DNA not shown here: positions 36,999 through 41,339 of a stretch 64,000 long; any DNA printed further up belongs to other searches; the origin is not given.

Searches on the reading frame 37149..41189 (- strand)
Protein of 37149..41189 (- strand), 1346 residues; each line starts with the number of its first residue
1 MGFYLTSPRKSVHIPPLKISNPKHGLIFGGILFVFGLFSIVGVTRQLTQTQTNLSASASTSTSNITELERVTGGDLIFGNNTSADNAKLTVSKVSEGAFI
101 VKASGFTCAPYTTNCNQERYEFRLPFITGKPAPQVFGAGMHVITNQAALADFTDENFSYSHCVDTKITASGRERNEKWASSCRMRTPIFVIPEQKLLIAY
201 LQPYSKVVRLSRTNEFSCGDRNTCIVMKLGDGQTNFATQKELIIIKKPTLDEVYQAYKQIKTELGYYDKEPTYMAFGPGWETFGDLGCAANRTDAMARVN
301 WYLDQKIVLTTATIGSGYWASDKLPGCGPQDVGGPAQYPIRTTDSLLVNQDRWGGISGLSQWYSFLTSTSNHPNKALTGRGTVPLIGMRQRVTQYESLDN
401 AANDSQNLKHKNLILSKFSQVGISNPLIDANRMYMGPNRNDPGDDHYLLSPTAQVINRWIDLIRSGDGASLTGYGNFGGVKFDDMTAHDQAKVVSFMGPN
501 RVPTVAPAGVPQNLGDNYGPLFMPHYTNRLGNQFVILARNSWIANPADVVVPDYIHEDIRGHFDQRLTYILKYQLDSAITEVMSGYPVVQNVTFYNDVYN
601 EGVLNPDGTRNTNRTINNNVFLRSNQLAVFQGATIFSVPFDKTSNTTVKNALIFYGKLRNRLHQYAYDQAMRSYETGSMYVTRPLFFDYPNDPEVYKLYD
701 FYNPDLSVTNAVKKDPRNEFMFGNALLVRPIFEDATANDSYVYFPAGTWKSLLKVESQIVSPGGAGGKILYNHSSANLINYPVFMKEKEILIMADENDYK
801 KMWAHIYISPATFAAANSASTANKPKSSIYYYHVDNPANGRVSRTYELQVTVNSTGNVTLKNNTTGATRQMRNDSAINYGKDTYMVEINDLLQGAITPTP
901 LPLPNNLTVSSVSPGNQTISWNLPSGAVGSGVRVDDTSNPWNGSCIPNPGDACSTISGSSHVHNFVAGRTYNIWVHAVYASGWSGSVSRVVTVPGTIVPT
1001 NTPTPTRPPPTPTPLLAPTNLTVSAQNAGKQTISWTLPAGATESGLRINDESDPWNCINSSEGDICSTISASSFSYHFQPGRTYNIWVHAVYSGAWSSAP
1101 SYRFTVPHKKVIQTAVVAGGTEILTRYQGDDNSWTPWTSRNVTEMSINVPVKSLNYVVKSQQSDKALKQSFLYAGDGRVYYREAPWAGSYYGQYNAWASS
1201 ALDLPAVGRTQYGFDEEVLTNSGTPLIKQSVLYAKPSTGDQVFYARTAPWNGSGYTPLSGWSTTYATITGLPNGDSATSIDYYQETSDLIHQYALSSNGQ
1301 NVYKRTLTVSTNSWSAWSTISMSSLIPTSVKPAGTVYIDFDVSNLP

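Call 9: search_protein_families(library=pfam, proteins=[window:37149-41189:-], max_evalue=0.00001)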
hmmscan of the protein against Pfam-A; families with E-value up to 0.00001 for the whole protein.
window:37149-41189:- (1346 aa): 2 families
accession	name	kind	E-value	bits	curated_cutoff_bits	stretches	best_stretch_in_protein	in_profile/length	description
PF21365.3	Glyco_hydro_31_3rd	-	1.4e-12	48.4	24.4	1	681-791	4-87/87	Glycosyl hydrolase family 31 C-terminal domain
PF00041.27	fn3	-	2.9e-10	40.6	25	0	904-992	3-82/84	Fibronectin type III domain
